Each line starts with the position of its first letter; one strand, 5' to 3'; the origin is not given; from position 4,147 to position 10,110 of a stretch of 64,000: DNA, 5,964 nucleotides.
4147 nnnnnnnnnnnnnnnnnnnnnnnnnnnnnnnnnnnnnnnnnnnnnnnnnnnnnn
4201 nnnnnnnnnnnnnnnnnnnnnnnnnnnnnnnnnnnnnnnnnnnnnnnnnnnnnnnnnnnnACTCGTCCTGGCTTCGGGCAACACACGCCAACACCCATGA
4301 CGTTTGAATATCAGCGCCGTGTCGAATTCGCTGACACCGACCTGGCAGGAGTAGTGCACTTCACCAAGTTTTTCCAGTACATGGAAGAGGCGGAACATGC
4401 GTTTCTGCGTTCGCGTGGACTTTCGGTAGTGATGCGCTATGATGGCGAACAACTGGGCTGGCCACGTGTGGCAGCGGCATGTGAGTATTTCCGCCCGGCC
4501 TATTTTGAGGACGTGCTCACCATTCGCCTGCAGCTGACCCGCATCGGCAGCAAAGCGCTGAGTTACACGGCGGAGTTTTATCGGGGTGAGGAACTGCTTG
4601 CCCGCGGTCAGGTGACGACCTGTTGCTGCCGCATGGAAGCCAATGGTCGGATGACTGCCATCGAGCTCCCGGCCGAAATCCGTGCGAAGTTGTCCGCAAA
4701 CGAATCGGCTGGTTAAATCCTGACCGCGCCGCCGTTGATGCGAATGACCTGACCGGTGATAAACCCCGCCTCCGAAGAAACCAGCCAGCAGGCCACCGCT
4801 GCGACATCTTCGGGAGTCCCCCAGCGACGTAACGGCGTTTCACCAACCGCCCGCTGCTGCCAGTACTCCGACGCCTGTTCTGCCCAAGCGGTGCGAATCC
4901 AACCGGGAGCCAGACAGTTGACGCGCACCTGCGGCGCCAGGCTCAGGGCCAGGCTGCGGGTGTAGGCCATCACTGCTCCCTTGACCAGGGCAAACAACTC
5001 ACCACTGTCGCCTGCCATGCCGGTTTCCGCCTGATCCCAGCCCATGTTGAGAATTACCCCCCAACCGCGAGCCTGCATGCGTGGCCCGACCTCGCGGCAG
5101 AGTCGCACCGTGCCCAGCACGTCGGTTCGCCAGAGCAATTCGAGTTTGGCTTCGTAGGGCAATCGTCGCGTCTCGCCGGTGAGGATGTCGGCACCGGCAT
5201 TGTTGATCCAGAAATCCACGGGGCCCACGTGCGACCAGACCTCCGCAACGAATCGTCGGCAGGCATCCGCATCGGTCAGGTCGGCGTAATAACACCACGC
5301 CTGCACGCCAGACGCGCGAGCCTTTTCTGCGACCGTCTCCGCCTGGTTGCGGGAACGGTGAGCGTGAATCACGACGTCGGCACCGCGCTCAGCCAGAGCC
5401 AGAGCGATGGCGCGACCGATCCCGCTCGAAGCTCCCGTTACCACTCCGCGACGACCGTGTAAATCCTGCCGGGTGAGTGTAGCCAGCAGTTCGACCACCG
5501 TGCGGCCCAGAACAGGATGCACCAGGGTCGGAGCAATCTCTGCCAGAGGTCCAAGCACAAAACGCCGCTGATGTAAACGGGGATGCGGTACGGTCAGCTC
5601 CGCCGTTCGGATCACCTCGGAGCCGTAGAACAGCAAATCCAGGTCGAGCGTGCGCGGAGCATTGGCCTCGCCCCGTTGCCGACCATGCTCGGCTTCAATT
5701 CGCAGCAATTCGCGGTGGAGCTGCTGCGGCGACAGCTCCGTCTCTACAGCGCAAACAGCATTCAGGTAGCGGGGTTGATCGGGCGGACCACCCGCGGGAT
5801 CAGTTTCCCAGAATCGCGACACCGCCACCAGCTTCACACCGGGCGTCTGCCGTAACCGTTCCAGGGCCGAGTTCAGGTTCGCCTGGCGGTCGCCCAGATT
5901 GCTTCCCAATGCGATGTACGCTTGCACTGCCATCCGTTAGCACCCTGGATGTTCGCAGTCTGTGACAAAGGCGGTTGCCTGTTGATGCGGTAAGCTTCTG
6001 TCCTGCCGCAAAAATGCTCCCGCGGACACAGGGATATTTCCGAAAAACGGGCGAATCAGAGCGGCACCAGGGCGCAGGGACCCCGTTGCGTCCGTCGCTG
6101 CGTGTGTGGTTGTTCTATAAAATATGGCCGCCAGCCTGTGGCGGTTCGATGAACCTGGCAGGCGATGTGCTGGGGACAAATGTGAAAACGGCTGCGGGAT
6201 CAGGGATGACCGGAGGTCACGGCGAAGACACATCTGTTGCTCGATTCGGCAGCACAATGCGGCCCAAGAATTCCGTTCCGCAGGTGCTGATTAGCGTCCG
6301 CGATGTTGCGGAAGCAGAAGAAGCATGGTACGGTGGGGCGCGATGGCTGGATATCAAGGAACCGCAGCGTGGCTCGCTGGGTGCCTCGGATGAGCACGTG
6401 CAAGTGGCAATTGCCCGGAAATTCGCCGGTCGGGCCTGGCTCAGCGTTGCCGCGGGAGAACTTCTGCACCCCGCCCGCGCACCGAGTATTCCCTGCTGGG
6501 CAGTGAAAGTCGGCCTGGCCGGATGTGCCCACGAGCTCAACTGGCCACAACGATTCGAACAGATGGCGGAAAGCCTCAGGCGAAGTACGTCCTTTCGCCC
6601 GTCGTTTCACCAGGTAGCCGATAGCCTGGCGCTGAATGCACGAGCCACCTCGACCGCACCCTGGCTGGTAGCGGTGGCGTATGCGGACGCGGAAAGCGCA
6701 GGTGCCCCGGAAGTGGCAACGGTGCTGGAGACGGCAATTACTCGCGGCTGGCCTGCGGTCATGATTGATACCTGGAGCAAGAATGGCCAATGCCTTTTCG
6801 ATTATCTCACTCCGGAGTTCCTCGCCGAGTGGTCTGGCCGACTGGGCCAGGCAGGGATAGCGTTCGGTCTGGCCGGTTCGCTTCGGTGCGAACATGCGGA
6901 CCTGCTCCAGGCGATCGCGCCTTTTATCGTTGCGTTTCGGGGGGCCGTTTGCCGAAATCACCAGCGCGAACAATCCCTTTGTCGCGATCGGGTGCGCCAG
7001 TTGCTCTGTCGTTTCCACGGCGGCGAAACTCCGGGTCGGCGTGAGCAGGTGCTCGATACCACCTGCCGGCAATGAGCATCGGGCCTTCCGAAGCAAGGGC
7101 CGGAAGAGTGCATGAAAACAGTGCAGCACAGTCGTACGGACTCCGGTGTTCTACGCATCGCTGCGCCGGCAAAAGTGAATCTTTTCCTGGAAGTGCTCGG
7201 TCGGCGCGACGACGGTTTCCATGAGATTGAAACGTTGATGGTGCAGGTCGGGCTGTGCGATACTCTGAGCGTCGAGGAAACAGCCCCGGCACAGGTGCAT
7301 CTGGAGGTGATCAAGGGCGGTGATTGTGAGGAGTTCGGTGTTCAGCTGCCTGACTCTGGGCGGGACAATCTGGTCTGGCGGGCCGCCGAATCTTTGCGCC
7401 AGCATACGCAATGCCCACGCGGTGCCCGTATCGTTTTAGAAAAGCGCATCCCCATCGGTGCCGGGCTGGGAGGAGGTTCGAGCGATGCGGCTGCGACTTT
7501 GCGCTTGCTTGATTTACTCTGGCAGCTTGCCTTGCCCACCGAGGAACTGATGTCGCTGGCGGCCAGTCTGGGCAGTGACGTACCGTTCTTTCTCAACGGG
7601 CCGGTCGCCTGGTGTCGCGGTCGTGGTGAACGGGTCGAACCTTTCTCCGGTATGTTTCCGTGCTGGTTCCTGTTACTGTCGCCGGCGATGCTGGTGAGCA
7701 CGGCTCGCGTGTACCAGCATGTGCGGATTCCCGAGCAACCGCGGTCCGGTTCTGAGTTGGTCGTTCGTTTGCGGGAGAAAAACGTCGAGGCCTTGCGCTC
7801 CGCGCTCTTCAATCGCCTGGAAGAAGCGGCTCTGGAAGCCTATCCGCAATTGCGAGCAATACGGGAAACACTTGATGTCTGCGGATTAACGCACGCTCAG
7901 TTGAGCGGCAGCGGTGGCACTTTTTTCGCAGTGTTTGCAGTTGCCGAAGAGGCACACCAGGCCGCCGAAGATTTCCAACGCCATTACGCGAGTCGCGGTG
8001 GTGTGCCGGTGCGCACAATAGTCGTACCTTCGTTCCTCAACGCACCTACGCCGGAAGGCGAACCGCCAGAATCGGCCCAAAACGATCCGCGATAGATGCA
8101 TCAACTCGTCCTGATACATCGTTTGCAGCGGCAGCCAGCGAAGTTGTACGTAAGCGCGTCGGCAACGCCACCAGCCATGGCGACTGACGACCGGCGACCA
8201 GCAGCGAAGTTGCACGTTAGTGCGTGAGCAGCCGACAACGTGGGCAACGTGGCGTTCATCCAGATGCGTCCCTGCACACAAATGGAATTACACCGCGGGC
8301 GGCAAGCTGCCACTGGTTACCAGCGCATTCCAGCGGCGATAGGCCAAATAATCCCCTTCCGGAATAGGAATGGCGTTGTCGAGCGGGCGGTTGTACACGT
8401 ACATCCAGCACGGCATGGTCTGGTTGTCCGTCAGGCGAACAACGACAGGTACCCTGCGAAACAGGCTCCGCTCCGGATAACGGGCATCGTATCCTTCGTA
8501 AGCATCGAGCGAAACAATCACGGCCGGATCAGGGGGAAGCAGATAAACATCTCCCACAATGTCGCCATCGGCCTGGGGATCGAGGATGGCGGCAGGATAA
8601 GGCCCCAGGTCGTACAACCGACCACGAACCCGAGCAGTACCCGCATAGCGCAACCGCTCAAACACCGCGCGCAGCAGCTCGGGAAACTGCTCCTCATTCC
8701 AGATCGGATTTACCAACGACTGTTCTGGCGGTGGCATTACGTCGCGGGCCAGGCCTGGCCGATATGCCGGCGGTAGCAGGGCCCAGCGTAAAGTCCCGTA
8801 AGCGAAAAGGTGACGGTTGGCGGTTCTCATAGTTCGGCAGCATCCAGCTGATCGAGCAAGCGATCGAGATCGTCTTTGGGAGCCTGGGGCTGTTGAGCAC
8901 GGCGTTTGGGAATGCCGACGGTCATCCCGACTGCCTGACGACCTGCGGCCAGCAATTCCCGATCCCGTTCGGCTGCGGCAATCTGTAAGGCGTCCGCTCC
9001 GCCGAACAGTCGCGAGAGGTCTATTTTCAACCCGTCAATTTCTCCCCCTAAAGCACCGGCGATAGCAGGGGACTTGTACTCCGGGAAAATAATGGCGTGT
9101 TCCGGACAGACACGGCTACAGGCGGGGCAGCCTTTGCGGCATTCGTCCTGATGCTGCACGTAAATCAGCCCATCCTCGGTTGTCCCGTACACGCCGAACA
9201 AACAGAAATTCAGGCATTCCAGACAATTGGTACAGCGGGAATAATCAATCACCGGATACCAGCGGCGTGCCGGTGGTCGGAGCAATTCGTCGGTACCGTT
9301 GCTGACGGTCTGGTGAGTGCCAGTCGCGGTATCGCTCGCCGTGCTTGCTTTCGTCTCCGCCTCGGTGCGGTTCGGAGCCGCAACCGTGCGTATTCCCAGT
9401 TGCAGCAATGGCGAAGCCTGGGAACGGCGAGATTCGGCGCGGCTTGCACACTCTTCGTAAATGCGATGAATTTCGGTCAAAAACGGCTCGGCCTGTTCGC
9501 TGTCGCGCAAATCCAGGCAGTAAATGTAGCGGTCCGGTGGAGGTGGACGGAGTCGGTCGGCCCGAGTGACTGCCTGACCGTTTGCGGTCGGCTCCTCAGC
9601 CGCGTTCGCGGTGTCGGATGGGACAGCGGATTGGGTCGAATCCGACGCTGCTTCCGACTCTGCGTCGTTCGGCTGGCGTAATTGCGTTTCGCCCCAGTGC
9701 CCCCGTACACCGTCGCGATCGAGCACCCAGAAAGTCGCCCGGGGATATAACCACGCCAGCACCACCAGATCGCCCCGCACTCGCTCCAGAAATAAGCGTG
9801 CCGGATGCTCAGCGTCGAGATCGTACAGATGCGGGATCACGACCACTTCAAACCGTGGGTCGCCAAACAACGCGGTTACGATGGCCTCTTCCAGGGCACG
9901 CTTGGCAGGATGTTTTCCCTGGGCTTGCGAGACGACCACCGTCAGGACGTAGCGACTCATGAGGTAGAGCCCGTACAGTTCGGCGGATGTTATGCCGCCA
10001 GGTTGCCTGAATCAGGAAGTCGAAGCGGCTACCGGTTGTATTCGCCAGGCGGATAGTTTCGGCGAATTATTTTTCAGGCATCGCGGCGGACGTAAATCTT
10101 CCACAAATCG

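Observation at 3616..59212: At least nine intergenic loci carry short direct repeats with a recurrent 64-74 bp period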

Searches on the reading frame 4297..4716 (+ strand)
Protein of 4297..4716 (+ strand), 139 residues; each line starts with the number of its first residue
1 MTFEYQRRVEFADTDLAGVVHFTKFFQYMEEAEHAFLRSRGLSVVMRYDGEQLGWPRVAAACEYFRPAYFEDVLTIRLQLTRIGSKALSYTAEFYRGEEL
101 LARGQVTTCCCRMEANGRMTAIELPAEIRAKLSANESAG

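Call 89: search_protein_families(library=pfam, proteins=[window:4297-4716:+], max_evalue=0.001)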
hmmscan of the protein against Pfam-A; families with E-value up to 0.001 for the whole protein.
window:4297-4716:+ (139 aa): 2 families
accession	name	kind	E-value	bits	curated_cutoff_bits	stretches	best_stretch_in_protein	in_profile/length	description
PF13279.12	4HBT_2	-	1.1e-13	52.1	25.5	1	9-132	1-122/122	Thioesterase-like superfamily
PF03061.28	4HBT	-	2.9e-11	44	20.6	1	18-100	2-76/79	Thioesterase superfamily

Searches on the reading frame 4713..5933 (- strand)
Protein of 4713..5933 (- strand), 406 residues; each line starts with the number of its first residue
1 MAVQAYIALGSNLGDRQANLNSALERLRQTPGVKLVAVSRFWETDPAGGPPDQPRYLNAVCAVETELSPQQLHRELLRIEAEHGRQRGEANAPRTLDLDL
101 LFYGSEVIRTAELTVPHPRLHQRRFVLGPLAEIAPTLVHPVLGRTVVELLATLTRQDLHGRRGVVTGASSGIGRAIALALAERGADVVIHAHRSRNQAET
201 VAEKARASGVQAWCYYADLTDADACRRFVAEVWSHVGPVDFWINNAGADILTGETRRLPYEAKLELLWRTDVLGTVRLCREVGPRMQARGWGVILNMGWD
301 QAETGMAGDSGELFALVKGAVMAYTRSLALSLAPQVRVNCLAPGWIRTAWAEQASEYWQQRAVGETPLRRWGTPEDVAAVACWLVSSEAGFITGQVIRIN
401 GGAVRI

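Call 89: search_protein_families(library=pfam, proteins=[window:4713-5933:-], max_evalue=0.001)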
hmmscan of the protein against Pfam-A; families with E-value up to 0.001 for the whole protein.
window:4713-5933:- (406 aa): 6 families
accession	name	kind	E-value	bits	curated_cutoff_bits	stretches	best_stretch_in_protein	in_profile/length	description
PF13561.12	adh_short_C2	-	1.4e-49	169.2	27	1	167-402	1-234/236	Enoyl-(Acyl carrier protein) reductase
PF01288.25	HPPK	-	3.8e-41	140.6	25.7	1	6-135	1-116/116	7,8-dihydro-6-hydroxymethylpterin-pyrophosphokinase (HPPK)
PF00106.31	adh_short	-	2.4e-36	125.5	26.6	1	164-355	4-191/195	short chain dehydrogenase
PF08659.16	KR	-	7.3e-08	33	22.6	1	164-247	4-90/180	KR domain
PF01370.27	Epimerase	-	2.6e-07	30.7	20.9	1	164-232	2-63/240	NAD dependent epimerase/dehydratase family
PF02882.25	THF_DHG_CYH_C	-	7.9e-06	25.7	27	1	135-202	12-78/160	Tetrahydrofolate dehydrogenase/cyclohydrolase, NAD(P)-binding domain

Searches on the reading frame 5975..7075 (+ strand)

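Call 89: search_protein_families(library=pfam, proteins=[window:5975-7075:+], max_evalue=0.001)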
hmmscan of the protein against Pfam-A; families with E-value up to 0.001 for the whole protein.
window:5975-7075:+ (366 aa): 1 family
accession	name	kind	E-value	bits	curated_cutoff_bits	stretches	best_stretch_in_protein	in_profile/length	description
PF04476.19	4HFCP_synth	-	5.6e-45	154.3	22.4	1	104-343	1-227/228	4-HFC-P synthase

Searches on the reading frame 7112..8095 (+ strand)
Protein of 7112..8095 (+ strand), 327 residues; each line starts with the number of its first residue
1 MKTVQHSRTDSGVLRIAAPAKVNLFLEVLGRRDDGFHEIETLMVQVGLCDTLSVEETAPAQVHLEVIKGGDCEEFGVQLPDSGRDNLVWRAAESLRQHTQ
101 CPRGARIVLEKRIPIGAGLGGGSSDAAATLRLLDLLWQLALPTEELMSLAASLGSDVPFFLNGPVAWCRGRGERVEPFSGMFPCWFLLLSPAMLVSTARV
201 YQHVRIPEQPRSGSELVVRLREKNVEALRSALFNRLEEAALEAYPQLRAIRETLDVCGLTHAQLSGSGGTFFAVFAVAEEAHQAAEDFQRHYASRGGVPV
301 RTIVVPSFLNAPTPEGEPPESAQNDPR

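Call 10: search_protein_families(library=pfam, proteins=[window:7112-8095:+], max_evalue=0.01)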
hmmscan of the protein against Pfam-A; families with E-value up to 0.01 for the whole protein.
window:7112-8095:+ (327 aa): 2 families
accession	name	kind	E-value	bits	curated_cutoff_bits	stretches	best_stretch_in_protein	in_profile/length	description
PF00288.32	GHMP_kinases_N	-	3.5e-19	69.2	22.3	1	86-163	1-86/87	GHMP kinases N terminal domain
PF08544.19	GHMP_kinases_C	-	3.2e-09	37.5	21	1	220-293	5-84/85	GHMP kinases C terminal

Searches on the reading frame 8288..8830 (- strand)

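Call 10: search_protein_families(library=pfam, proteins=[window:8288-8830:-], max_evalue=0.01)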
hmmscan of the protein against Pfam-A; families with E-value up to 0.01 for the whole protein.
window:8288-8830:- (180 aa): 1 family
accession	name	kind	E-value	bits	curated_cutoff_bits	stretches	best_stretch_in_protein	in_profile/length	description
PF06094.17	GGACT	-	1.4e-17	64.8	22.8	1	49-162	11-119/120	Gamma-glutamyl cyclotransferase, AIG2-like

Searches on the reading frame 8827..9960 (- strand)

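Call 89: search_protein_families(library=pfam, proteins=[window:8827-9960:-], max_evalue=0.001)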
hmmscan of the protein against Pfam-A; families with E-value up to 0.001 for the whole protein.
window:8827-9960:- (377 aa): 6 families
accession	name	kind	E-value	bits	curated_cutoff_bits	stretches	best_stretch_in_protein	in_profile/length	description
PF12838.12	Fer4_7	-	8e-07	29.9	27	0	235-257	30-52/52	4Fe-4S dicluster domain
PF13187.11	Fer4_9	-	7.5e-05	23.1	27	1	242-290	1-52/52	4Fe-4S dicluster domain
PF12837.12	Fer4_6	-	8.5e-05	22.8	25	1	236-258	2-24/24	4Fe-4S binding domain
PF13237.11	Fer4_10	-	0.0001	22.6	25.5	1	236-286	2-53/53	4Fe-4S dicluster domain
PF14697.11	Fer4_21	-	0.00014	22.4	35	1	237-290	2-57/59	4Fe-4S dicluster domain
PF12797.12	Fer4_2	-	0.00023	21.4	24.5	0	234-253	1-20/22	4Fe-4S binding domain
